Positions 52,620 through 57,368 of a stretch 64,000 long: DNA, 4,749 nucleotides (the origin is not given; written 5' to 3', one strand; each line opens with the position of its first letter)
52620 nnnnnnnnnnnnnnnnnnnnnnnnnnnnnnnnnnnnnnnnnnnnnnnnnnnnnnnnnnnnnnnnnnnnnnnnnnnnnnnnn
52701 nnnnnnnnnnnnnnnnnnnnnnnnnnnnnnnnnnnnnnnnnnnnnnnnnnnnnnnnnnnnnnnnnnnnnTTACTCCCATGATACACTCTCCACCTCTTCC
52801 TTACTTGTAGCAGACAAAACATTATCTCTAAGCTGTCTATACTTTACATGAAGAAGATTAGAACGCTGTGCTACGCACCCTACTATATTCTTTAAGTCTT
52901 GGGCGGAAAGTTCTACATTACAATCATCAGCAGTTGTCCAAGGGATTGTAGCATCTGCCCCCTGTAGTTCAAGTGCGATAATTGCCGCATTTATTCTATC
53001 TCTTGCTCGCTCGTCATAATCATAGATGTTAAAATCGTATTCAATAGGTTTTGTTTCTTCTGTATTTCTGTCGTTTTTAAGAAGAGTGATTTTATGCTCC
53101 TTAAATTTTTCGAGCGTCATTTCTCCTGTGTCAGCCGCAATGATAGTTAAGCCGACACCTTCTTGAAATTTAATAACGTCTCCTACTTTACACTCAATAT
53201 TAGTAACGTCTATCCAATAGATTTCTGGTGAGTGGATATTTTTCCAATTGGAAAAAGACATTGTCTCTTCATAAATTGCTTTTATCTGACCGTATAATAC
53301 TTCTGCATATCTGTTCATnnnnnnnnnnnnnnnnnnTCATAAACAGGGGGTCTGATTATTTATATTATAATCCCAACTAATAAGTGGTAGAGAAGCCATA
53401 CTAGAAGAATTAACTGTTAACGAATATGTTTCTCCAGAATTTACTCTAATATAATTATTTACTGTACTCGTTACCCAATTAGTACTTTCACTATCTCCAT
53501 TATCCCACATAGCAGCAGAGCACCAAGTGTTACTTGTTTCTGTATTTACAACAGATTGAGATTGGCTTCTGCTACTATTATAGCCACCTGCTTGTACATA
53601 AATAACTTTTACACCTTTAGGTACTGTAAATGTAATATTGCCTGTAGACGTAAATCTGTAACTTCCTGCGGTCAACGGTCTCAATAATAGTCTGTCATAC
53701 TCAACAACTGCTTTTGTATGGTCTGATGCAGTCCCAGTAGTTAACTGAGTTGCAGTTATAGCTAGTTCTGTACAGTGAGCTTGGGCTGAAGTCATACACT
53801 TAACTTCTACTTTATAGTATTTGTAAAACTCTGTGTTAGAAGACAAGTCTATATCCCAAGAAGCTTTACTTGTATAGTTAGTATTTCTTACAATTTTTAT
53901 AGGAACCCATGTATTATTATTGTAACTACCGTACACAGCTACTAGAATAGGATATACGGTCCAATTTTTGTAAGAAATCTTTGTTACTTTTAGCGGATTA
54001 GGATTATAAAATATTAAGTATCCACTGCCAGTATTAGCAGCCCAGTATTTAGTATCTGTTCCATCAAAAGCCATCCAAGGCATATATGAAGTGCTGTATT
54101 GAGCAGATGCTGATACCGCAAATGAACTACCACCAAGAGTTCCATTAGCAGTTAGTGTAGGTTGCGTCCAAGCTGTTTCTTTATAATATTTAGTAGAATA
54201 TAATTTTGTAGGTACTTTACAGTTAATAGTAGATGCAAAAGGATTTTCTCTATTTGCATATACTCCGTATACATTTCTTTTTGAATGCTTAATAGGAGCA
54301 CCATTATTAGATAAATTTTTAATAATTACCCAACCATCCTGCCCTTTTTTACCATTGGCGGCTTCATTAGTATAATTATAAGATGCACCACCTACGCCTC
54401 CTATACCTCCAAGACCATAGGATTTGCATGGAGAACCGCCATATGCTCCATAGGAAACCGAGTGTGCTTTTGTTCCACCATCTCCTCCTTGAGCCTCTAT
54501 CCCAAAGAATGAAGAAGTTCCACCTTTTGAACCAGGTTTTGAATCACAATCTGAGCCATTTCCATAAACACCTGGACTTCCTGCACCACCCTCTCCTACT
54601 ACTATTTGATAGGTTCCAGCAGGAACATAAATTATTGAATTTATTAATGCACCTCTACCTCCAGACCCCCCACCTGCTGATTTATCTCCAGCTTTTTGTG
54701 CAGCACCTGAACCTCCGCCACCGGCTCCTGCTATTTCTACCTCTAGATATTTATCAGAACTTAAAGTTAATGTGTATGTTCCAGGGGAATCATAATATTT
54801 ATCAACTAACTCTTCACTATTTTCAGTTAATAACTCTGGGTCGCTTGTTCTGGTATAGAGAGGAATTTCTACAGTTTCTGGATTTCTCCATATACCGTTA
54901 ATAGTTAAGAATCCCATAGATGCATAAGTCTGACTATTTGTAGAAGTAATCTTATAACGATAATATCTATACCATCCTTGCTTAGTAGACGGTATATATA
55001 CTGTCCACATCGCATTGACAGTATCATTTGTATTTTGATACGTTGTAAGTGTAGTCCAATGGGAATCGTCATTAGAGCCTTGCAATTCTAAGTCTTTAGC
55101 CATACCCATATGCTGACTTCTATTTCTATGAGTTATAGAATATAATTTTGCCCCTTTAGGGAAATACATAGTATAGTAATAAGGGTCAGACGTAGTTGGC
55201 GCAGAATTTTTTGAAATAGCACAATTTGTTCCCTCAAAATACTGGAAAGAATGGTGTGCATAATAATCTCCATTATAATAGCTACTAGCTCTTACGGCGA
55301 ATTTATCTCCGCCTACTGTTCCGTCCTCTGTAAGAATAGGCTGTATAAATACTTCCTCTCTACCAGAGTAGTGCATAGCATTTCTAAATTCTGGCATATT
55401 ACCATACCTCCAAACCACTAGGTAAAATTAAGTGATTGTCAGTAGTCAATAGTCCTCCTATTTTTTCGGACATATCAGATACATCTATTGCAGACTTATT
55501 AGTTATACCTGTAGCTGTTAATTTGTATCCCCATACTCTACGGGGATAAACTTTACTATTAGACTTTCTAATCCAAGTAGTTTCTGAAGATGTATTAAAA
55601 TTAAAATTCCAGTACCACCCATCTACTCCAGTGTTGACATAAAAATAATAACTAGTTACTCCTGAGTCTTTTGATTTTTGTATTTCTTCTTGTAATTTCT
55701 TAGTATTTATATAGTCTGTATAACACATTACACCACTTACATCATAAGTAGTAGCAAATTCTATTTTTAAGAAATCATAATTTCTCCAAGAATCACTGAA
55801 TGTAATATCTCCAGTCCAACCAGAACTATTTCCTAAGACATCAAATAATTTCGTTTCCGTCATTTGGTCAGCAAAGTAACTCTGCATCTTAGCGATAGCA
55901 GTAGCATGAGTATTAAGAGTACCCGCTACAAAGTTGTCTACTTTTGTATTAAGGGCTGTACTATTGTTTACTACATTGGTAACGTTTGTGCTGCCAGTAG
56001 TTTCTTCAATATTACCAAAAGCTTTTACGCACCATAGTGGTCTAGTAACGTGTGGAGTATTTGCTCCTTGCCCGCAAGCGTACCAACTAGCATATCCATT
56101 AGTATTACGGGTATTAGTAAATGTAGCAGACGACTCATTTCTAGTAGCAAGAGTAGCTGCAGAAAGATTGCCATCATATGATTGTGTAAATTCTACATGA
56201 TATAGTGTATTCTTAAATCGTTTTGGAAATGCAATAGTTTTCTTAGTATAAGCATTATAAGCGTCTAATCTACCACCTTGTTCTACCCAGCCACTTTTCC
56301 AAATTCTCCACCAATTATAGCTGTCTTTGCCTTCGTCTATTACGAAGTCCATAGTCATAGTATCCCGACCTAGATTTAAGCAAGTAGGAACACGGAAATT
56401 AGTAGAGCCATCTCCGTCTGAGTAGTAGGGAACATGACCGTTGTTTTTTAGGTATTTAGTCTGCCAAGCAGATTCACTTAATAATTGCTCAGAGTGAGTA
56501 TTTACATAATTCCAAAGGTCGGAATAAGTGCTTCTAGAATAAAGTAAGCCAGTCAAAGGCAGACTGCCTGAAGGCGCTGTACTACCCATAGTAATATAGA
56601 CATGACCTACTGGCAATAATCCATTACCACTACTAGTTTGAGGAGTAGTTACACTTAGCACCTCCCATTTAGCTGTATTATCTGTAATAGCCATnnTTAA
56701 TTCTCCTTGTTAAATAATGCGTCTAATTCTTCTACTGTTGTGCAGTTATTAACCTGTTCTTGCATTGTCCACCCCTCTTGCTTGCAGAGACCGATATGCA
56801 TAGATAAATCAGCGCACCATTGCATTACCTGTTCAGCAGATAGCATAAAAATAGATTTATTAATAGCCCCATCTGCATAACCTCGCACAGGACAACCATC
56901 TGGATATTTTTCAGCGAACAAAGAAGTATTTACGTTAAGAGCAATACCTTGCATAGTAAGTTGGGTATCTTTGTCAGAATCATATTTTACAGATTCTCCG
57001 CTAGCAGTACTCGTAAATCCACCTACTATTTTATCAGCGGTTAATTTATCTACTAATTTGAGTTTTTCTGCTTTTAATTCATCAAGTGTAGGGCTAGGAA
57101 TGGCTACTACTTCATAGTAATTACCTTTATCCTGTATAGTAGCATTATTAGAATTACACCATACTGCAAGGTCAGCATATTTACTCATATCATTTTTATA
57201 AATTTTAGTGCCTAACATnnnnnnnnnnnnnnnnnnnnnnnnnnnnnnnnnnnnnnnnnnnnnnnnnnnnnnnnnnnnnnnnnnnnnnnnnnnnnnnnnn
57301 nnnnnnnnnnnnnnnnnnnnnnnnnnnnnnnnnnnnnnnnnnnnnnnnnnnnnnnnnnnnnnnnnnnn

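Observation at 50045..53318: Transporter-like membrane protein plus PP-loop ATPase cassette inserted between two paralogous genes in the fibre region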

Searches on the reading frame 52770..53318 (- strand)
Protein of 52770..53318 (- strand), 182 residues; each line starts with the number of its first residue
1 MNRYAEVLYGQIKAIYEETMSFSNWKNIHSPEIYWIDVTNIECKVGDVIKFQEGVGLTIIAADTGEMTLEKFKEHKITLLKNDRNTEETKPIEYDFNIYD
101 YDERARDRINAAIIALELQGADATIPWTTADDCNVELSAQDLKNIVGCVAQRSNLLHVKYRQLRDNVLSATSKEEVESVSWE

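Call 3: search_protein_families(library=pfam, proteins=[window:52770-53318:-], max_evalue=0.1)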
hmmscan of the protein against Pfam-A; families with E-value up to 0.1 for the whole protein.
window:52770-53318:- (182 aa): 1 family
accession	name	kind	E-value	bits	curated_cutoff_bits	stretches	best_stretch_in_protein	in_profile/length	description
PF14301.12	DUF4376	-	1e-15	58.5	25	1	73-176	3-102/106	Domain of unknown function (DUF4376)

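Call 4: search_protein_families(library=phrogs, proteins=[window:52770-53318:-], max_evalue=0.01)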
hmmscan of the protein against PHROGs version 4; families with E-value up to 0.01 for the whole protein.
window:52770-53318:- (182 aa): 7 families
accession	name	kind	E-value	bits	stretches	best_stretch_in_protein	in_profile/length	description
phrog_3811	-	unknown function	2e-16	61.3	1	58-182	71-197/200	-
phrog_2837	-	tail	2e-13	51.5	1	38-181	53-193/202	tail protein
phrog_1141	-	tail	5.2e-12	46.9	1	66-178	68-186/194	tail fiber protein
phrog_7703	-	unknown function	1.7e-10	41.9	1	64-181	140-263/268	-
phrog_1348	-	tail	3.3e-07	31.3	1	55-182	51-176/224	tail fiber protein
phrog_10508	-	tail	1.6e-06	29.1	1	68-149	47-125/159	tail fiber protein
phrog_8169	-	unknown function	0.00025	21.6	1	76-175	109-204/218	-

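Call 6: search_protein_families(library=ncbifam, proteins=[window:52770-53318:-], max_evalue=0.1)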
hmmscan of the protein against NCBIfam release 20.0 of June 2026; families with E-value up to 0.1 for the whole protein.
window:52770-53318:- (182 aa): 0 families

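Call 37: search_protein_families(library=padloc, proteins=[window:52770-53318:-], max_evalue=0.01)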
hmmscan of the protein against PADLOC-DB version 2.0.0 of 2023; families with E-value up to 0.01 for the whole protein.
window:52770-53318:- (182 aa): 1 family
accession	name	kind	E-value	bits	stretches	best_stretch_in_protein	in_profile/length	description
PDLC02743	PbeC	-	0.0023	14.6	1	76-167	396-485/622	PbeC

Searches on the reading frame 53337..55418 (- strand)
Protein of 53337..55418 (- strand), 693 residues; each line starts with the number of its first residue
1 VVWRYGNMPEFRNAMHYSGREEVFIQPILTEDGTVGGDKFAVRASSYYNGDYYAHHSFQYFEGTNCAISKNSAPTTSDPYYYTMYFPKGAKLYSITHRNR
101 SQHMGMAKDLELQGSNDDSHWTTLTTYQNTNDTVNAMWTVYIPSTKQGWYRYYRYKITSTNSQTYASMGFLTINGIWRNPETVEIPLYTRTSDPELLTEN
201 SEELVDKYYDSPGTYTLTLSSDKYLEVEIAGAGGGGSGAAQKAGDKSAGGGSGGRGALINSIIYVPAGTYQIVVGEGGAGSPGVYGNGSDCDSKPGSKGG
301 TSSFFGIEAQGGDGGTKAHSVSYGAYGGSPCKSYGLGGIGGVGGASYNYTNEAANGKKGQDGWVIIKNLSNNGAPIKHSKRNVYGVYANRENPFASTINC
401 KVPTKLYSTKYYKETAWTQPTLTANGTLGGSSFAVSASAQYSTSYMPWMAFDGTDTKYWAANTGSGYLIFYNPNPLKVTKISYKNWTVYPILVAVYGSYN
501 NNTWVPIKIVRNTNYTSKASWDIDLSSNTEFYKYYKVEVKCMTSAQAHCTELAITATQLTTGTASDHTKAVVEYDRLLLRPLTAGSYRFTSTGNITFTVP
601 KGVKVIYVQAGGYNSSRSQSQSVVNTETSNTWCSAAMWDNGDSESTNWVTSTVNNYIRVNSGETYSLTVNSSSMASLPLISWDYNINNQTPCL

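Call 3: search_protein_families(library=pfam, proteins=[window:53337-55418:-], max_evalue=0.1)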
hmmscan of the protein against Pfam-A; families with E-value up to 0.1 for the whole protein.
window:53337-55418:- (693 aa): 3 families
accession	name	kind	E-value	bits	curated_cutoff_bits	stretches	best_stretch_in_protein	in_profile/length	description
PF21722.4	Gly_rich_2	-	3.5e-08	34.2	24.3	1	211-368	2-156/226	Glycine-rich domain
PF00754.31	F5_F8_type_C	-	1.8e-06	28.5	28.2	2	44-166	4-122/127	F5/8 type C domain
PF22633.2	F5_F8_type_C_2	-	0.0063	17.5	27.8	1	76-132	16-73/91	NedA-like, galactose-binding domain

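Call 4: search_protein_families(library=phrogs, proteins=[window:53337-55418:-], max_evalue=0.01)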
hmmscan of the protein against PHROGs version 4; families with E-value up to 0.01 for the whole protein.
window:53337-55418:- (693 aa): 8 families
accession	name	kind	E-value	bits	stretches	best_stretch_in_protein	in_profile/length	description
phrog_16348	-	unknown function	1.6e-21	77.3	2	24-180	430-585/818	-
phrog_17517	-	tail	8.7e-13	48.9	2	27-173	17-156/227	tail protein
phrog_10667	-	unknown function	1.9e-11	44.1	2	405-547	163-314/718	-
phrog_863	-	tail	1.3e-08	35.3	1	209-347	403-551/690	tail fiber assembly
phrog_2295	-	unknown function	3e-07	30.4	1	209-329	581-698/1183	-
phrog_4474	-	unknown function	0.0024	18.3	1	117-362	81-304/407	-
phrog_6202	-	tail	0.0032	17.6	1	209-359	450-589/636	tail fiber protein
phrog_9239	-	tail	0.0056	16.1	0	218-369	493-658/741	tail tubular protein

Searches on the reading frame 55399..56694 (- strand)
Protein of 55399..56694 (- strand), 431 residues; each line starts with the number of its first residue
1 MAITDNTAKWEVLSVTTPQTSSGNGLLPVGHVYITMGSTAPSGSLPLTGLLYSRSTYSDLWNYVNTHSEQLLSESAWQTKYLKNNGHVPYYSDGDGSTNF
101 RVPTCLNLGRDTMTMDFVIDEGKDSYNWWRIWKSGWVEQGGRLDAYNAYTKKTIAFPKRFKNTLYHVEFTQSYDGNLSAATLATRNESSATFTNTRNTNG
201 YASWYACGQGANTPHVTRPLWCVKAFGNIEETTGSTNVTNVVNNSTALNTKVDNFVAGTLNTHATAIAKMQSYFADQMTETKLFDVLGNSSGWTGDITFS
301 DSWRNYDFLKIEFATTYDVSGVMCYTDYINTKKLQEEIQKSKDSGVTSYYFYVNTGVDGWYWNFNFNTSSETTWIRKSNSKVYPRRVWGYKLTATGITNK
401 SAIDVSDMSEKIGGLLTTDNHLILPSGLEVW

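Call 3: search_protein_families(library=pfam, proteins=[window:55399-56694:-], max_evalue=0.1)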
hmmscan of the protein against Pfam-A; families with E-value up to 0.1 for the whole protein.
window:55399-56694:- (431 aa): 2 families
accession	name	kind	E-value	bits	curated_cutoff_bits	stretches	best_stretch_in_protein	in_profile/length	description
PF21882.2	Gp53-like_C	-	1.3e-05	26.1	24.9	1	133-208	3-83/84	Putative tail fiber protein gp53-like, C-terminal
PF07484.17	Collar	-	0.00055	20.3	24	0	30-66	1-37/57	Phage Tail Collar Domain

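Call 4: search_protein_families(library=phrogs, proteins=[window:55399-56694:-], max_evalue=0.01)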
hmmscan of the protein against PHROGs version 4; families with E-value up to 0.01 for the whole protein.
window:55399-56694:- (431 aa): 6 families
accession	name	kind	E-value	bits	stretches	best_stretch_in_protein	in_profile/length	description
phrog_4849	-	tail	9.4e-07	28.7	1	29-104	553-621/788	tail protein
phrog_6921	-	tail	1.2e-06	28.6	1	41-250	247-448/738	tail fiber protein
phrog_1858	-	tail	2.6e-06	26.7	1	22-252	133-320/1018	tail fiber protein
phrog_13173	-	tail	6.3e-06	26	1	18-265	354-575/674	tail fiber protein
phrog_2097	-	tail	3.3e-05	23.8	1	4-63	364-423/644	tail fiber protein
phrog_6256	-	tail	0.0054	16.8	1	25-275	287-527/686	tail fiber protein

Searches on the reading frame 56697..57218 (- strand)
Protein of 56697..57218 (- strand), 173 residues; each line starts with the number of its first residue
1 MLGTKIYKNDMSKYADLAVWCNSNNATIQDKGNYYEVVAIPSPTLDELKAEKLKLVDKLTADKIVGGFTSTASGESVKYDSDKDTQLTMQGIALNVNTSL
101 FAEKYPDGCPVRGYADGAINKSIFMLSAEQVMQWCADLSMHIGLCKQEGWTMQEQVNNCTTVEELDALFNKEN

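Call 3: search_protein_families(library=pfam, proteins=[window:56697-57218:-], max_evalue=0.1)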
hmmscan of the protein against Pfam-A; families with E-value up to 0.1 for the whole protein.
window:56697-57218:- (173 aa): 1 family
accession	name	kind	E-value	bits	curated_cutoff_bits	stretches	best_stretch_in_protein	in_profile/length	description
PF14301.12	DUF4376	-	1.5e-06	29.1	25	1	47-167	1-104/106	Domain of unknown function (DUF4376)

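Call 4: search_protein_families(library=phrogs, proteins=[window:56697-57218:-], max_evalue=0.01)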
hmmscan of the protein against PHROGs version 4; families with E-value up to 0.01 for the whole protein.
window:56697-57218:- (173 aa): 1 family
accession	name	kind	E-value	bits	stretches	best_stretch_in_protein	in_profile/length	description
phrog_1348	-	tail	9.4e-17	62.5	1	28-168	48-173/224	tail fiber protein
